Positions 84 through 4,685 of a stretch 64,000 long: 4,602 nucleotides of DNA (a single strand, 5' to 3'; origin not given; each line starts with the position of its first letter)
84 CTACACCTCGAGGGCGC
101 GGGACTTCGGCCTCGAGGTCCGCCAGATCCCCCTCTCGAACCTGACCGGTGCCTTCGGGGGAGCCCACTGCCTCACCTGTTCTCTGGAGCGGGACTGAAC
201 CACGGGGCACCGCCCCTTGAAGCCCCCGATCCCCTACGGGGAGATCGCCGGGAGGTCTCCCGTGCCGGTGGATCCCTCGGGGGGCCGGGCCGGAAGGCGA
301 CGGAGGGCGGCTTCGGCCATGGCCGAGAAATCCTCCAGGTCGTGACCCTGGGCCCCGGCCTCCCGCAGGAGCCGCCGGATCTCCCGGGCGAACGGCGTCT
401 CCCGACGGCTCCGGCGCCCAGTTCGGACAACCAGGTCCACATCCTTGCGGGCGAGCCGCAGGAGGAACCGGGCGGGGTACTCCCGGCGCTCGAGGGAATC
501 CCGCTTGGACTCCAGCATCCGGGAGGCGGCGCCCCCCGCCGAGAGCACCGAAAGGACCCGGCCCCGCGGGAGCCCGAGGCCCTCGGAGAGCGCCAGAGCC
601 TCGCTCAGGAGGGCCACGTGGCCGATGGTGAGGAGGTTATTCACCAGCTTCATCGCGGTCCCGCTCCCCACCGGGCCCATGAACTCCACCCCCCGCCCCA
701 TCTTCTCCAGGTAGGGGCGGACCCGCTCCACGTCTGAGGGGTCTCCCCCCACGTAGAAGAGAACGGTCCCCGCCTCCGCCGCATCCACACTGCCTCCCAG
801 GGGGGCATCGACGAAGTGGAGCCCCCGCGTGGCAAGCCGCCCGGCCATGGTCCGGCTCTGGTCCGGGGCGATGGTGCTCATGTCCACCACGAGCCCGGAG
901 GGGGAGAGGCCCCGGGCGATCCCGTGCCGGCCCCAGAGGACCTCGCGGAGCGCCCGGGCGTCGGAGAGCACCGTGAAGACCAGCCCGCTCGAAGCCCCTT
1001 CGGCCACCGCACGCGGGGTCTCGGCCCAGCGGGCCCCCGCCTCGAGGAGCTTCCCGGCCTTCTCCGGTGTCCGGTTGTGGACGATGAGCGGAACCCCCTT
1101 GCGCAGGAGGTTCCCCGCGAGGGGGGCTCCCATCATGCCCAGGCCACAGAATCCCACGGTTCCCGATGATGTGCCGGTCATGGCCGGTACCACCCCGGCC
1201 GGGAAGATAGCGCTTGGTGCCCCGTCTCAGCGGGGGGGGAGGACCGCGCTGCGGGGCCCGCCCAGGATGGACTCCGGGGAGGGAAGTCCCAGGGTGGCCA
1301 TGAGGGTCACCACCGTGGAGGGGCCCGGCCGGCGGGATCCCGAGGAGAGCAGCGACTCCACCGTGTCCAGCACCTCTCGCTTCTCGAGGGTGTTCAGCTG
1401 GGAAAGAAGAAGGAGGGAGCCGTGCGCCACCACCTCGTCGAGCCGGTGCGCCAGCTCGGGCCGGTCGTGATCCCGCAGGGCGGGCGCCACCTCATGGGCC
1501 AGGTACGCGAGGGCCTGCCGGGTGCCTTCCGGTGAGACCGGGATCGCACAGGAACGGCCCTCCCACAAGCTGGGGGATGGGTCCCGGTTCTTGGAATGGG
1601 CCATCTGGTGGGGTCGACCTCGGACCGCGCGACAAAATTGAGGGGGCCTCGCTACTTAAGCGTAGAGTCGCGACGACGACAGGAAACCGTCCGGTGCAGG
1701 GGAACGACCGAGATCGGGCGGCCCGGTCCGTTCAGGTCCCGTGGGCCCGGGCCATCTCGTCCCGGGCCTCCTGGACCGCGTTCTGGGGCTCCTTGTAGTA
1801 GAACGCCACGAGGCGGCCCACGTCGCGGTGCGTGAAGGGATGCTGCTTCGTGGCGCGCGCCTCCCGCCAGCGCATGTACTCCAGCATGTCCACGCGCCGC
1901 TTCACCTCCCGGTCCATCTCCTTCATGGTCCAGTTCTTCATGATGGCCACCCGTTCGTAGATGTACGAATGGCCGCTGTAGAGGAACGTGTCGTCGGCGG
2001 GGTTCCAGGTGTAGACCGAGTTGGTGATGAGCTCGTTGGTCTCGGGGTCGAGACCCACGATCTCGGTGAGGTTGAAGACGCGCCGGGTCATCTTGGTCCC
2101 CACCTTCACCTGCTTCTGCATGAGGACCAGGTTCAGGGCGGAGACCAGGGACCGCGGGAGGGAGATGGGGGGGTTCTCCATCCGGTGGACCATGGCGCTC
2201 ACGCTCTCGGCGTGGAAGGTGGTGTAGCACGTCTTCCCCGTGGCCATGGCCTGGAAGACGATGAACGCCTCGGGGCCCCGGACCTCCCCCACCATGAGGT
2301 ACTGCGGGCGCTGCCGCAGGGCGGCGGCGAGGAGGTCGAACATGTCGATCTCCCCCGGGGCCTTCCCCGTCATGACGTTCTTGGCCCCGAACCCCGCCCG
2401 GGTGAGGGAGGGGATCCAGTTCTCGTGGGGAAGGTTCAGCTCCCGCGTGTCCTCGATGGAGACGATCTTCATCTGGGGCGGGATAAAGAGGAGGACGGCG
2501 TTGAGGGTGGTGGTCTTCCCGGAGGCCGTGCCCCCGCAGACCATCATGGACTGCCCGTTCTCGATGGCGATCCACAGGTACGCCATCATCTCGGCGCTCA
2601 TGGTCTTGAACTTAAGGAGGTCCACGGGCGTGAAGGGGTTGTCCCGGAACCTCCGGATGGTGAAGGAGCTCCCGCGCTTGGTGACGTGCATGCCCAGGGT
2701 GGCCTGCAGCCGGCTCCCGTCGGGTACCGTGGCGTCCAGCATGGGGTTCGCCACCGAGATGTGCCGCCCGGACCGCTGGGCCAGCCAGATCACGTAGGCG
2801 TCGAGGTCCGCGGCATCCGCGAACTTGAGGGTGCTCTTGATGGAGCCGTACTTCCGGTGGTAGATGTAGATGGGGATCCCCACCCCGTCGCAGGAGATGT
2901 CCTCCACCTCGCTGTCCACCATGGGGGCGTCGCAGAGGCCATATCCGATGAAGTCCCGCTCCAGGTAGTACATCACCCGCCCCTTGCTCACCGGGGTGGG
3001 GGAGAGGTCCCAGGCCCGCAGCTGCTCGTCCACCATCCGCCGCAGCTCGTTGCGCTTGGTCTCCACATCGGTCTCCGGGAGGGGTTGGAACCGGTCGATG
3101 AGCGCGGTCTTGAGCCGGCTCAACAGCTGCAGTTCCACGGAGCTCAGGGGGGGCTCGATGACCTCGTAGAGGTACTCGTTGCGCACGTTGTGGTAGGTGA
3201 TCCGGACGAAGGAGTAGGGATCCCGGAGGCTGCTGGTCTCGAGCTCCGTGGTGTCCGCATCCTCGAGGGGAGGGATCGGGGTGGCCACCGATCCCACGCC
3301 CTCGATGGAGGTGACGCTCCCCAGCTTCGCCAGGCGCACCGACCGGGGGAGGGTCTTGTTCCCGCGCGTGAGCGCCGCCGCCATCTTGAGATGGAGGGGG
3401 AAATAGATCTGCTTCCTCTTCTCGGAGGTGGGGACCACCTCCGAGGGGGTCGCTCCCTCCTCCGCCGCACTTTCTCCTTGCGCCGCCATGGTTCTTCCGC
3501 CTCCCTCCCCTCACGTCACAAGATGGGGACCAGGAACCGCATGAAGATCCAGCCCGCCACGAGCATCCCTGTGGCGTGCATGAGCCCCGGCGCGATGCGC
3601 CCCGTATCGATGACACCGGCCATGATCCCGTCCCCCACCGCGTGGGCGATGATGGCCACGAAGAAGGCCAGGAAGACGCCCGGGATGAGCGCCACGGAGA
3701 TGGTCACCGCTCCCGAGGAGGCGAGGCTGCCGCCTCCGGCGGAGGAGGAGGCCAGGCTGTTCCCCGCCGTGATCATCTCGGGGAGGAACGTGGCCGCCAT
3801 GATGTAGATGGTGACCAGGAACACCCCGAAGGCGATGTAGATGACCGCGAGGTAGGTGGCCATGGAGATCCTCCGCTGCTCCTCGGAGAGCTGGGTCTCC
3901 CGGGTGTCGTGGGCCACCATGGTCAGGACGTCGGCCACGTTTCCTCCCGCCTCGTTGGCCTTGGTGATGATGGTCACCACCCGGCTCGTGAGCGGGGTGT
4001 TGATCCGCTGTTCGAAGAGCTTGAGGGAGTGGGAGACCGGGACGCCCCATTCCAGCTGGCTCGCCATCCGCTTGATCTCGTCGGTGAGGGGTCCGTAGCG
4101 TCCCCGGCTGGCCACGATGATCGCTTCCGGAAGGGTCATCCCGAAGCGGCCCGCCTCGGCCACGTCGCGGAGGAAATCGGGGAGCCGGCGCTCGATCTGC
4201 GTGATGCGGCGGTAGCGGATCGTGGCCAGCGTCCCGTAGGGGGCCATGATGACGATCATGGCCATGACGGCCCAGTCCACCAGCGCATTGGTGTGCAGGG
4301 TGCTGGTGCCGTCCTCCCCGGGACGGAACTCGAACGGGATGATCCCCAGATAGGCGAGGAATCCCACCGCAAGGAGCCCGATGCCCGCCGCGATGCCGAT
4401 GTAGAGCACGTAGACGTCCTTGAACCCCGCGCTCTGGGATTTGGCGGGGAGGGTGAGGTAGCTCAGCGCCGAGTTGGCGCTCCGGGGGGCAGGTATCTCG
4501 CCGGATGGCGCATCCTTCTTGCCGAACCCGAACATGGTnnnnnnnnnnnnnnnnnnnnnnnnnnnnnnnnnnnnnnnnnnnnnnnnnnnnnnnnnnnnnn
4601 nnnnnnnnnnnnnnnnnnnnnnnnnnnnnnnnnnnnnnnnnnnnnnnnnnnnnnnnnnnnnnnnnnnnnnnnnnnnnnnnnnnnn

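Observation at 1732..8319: Archaeal type IV filament locus with two intact FlaI-family ATPases bracketing a two-gene (split) FlaJ platform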

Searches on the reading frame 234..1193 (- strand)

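Call 56: search_protein_families(library=pfam, proteins=[window:234-1193:-], max_evalue=0.001)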
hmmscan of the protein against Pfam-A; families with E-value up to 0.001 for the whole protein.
window:234-1193:- (319 aa): 2 families
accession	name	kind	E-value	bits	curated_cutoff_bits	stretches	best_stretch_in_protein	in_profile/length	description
PF03446.21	NAD_binding_2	-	7.5e-42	143.5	21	1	12-170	1-157/161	NAD binding domain of 6-phosphogluconate dehydrogenase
PF14833.11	NAD_binding_11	-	2.9e-24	86.1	30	1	176-294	1-120/122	NAD-binding of NADP-dependent 3-hydroxyisobutyrate dehydrogenase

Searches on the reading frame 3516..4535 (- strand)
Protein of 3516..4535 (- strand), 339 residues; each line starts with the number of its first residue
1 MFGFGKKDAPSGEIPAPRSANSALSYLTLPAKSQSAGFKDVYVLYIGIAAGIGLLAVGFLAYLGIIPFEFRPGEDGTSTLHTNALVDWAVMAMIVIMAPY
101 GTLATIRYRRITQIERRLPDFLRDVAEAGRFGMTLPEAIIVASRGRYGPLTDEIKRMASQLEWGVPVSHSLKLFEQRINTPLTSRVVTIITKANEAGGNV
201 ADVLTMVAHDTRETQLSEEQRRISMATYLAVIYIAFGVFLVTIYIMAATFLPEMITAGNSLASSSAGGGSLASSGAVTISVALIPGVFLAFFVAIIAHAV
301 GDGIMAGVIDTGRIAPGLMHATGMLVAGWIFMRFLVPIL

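Call 3: search_protein_families(library=pfam, proteins=[window:3516-4535:-], max_evalue=0.01)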
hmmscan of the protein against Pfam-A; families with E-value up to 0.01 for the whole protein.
window:3516-4535:- (339 aa): 1 family
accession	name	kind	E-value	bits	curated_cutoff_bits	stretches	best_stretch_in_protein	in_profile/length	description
PF00482.28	T2SSF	-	2.7e-20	73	25.2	1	121-246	1-123/125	Type II secretion system (T2SS), protein F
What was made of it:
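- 3516..4535 (-): Platform C-half, 339 aa, with one T2SSF domain. It is equivalent to the C-terminal repeat of FlaJ/ArlJ/UpsF and to CdiPFb. Pfam T2SSF scores 2.7e-20 (call 3).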

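Call 4: search_protein_families(library=ncbifam, proteins=[window:3516-4535:-], max_evalue=0.01)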
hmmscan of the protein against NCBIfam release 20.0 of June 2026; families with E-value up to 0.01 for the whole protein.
window:3516-4535:- (339 aa): 6 families
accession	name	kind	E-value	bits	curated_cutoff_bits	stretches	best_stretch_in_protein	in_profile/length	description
NF004705.1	PRK06041.1-3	equivalog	2.1e-11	43.5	400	1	87-315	216-434/465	archaellar assembly protein ArlJ/FlaJ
NF004703.2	PRK06041.1-1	equivalog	5.5e-10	38.2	570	1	84-293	250-470/525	archaellar assembly protein ArlJ/FlaJ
NF046075.1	UpsF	equivalog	1.6e-09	37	400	1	81-254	278-437/484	membrane pilin protein UpsF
NF004704.2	PRK06041.1-2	equivalog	2.9e-09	36.2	550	1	94-330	309-538/555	archaellar assembly protein ArlJ/FlaJ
NF041012.2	T4P_ComGB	equivalog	0.00014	21.4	240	1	121-296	6-169/332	competence type IV pilus assembly protein ComGB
NF053673.1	bindosome_BasF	exception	0.00064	18.4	1300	1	107-327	424-636/656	bindosome assembly system membrane anchoring protein BasF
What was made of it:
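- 3516..4535 (-): It matches ArlJ profile positions 309-538 of 555 (call 4).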
